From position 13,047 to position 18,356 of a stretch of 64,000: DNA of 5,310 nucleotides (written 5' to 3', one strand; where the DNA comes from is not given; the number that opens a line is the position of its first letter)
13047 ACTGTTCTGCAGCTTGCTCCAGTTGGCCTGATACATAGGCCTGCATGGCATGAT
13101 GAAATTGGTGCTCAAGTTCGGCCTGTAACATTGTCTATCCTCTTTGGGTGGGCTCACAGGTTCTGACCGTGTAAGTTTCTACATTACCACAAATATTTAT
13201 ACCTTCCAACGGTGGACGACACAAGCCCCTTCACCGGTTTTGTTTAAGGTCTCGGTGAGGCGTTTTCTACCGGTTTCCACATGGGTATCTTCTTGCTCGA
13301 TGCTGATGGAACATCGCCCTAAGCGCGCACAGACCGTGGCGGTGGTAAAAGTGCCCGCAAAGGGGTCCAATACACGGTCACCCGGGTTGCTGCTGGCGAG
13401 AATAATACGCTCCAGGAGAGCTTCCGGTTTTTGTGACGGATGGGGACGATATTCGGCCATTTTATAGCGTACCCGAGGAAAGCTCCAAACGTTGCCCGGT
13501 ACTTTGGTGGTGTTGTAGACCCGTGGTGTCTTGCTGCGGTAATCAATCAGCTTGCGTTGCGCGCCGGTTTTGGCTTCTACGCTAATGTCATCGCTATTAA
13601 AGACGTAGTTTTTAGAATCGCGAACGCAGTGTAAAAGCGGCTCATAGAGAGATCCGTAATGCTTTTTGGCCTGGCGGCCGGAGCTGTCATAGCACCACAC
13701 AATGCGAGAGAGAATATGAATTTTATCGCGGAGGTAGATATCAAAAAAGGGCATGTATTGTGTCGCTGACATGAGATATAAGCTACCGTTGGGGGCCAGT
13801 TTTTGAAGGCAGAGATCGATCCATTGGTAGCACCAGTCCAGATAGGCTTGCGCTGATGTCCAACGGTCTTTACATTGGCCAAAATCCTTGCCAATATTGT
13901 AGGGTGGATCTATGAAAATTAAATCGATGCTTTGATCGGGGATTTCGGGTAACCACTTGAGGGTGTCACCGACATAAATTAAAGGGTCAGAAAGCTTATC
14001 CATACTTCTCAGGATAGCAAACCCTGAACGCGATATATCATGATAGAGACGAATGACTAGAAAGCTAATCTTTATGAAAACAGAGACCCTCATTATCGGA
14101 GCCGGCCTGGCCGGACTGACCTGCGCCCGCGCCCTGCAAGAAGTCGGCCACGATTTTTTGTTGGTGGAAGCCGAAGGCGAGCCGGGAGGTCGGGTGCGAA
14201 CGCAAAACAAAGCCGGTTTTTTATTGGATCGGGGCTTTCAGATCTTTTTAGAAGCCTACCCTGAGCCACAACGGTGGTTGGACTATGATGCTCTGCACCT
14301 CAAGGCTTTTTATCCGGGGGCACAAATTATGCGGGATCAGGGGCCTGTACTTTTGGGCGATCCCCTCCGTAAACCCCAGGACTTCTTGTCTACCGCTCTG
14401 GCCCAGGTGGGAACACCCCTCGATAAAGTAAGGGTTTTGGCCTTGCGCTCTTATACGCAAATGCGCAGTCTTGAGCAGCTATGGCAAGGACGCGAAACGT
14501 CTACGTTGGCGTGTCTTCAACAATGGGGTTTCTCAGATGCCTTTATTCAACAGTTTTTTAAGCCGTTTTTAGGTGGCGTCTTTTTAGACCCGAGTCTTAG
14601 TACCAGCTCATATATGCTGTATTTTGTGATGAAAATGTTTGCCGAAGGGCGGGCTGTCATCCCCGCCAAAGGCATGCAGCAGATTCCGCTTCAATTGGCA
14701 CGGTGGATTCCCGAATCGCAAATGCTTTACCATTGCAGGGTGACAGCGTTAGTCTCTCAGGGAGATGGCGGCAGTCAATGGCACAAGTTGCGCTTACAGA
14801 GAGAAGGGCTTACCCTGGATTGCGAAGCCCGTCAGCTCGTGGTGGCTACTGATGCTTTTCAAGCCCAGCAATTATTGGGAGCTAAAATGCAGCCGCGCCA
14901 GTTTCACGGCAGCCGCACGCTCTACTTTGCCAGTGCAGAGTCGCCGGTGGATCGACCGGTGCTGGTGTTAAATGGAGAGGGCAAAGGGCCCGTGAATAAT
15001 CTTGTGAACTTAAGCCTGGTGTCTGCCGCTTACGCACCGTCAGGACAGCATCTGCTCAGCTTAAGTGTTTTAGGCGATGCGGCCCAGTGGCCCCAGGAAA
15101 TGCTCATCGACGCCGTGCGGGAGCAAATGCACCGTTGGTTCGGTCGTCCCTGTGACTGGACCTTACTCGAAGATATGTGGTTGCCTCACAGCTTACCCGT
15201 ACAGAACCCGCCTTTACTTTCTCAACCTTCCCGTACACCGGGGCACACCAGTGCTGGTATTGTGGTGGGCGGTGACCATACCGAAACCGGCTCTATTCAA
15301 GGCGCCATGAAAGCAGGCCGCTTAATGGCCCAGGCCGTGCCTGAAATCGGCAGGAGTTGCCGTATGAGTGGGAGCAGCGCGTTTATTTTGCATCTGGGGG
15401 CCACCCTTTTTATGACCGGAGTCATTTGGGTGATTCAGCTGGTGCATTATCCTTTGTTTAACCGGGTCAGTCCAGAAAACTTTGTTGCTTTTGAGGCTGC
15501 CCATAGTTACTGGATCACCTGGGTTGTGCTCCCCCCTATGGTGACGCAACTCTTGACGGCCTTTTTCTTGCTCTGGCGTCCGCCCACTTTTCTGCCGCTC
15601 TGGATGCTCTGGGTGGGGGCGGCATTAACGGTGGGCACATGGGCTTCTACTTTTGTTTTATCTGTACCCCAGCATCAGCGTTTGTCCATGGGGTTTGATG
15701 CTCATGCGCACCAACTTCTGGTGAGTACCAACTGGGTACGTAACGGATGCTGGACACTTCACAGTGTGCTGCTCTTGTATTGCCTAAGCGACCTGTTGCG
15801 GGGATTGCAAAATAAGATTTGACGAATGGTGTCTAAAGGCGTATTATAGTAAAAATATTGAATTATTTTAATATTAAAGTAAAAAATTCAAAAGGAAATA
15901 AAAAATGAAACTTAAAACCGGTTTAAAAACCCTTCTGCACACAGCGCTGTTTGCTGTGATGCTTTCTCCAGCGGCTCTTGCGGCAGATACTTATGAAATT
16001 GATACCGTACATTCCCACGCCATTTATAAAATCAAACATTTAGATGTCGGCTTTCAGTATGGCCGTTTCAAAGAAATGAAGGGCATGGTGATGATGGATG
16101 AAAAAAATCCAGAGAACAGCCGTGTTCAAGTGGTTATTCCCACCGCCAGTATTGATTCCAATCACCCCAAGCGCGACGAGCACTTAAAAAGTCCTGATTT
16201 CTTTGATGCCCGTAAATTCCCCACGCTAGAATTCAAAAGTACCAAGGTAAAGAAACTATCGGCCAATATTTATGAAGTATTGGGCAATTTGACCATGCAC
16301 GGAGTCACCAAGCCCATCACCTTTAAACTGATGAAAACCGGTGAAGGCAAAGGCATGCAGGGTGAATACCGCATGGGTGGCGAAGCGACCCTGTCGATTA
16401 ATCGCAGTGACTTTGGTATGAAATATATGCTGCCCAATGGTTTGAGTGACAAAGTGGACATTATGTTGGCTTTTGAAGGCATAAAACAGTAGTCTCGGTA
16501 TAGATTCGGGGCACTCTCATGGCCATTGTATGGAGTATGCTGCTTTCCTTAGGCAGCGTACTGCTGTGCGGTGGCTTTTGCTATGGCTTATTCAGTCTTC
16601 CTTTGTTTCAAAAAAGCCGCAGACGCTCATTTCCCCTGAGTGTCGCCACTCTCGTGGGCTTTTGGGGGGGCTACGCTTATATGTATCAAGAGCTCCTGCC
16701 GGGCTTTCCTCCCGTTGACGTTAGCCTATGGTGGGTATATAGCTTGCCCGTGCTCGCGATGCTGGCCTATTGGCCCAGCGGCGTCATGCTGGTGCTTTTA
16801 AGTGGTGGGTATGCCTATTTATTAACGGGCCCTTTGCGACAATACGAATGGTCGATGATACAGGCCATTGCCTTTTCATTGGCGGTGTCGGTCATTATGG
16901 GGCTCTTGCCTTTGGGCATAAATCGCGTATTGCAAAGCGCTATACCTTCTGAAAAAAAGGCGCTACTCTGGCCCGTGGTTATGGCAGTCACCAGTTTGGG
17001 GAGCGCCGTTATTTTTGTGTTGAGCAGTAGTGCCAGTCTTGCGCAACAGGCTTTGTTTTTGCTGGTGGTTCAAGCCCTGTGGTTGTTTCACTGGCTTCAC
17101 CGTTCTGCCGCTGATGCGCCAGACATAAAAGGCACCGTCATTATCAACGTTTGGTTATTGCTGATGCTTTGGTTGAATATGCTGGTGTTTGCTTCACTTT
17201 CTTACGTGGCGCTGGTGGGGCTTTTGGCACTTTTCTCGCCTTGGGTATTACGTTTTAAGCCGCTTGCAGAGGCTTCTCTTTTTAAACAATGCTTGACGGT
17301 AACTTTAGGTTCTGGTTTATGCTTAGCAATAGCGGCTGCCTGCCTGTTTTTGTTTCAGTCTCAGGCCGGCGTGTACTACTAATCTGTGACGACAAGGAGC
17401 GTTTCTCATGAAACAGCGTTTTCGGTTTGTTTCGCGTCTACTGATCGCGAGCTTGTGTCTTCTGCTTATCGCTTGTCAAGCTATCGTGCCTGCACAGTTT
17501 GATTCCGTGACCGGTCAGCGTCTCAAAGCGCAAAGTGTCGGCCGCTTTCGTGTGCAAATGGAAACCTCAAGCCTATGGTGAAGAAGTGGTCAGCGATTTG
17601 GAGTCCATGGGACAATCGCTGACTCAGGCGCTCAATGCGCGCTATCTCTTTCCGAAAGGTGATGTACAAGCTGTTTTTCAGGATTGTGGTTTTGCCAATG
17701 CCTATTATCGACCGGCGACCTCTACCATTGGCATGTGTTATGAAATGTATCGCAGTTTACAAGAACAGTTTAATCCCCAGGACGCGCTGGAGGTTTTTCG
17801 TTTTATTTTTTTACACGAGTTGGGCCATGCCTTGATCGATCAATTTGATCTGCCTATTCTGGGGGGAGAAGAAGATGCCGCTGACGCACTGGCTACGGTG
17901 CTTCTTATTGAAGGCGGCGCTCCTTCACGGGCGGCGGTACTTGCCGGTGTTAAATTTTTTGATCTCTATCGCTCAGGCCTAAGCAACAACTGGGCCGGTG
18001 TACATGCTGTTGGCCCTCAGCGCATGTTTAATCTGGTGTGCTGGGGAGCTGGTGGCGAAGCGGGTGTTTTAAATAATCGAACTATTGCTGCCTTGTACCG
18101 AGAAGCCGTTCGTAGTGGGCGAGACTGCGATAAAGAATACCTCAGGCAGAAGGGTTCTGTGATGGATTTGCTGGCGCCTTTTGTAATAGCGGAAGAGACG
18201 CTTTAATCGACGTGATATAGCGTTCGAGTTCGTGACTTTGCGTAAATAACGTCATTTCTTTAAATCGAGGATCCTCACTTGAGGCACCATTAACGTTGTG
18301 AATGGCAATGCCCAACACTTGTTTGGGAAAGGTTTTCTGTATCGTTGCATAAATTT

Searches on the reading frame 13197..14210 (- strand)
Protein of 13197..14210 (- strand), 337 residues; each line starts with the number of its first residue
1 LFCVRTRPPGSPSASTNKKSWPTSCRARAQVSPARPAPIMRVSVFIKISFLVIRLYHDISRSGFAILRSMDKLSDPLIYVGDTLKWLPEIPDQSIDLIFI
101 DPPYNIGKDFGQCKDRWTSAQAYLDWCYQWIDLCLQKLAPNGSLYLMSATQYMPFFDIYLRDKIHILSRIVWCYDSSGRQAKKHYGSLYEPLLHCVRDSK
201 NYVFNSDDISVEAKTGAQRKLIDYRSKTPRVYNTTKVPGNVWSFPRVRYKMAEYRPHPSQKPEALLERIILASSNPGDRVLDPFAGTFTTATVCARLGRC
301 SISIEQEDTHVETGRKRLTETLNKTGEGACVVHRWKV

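Call 50: search_protein_families(library=pfam, proteins=[window:13197-14210:-], max_evalue=0.0001)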
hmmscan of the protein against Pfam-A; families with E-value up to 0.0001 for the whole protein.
window:13197-14210:- (337 aa): 1 family
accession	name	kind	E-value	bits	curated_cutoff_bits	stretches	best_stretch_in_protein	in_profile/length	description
PF01555.25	N6_N4_Mtase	-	8.8e-53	179.9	26.7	1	95-313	1-218/221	DNA methylase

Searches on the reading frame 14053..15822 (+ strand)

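Call 35: search_protein_families(library=pfam, proteins=[window:14053-15822:+], max_evalue=0.00001)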
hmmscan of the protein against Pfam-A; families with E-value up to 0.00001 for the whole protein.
window:14053-15822:+ (589 aa): 3 families
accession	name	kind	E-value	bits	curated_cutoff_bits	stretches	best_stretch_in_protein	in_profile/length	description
PF01593.30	Amino_oxidase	-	3.9e-39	135.6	19.8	1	19-429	1-442/443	Flavin containing amine oxidoreductase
PF13450.12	NAD_binding_8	-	1.5e-14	54.5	21.9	1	14-77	1-66/68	NAD(P)-binding Rossmann-like domain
PF01266.30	DAO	-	1.8e-08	34.8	27.9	0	13-46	3-36/353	FAD dependent oxidoreductase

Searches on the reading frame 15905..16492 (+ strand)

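Call 50: search_protein_families(library=pfam, proteins=[window:15905-16492:+], max_evalue=0.0001)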
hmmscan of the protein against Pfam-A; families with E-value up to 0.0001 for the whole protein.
window:15905-16492:+ (195 aa): 1 family
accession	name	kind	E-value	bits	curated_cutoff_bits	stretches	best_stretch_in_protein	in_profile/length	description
PF04264.18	YceI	-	4.6e-46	157.4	23.7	1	30-191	1-149/150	YceI-like domain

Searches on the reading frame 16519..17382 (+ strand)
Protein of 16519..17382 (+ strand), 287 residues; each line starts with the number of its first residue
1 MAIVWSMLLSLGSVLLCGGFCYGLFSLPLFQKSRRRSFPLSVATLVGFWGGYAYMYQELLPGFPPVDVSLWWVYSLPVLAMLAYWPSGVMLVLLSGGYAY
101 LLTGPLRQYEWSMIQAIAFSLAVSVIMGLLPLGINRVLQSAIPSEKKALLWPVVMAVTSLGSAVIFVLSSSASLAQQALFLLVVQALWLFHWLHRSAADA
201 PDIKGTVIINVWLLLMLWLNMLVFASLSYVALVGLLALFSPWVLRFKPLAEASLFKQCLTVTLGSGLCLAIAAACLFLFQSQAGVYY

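Call 50: search_protein_families(library=pfam, proteins=[window:16519-17382:+], max_evalue=0.0001)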
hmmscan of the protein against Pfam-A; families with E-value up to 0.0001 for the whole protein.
window:16519-17382:+ (287 aa): 1 family
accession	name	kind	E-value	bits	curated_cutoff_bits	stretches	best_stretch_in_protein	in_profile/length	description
PF18920.5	DUF5671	-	1.8e-05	25.1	28.4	0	172-250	43-116/132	Domain of unknown function (DUF5671)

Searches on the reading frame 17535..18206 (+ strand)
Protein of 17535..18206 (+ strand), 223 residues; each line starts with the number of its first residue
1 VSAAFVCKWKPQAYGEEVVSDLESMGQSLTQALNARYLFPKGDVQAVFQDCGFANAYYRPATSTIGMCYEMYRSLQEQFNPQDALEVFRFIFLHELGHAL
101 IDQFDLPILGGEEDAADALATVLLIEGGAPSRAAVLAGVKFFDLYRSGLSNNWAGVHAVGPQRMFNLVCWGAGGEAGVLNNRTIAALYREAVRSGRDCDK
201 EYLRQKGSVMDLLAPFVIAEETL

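Call 50: search_protein_families(library=pfam, proteins=[window:17535-18206:+], max_evalue=0.0001)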
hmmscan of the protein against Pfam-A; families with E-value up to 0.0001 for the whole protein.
window:17535-18206:+ (223 aa): 1 family
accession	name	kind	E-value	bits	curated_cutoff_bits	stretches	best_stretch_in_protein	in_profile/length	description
PF14247.12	DUF4344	-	2.6e-37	129.2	29.6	1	24-206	20-213/220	Putative metallopeptidase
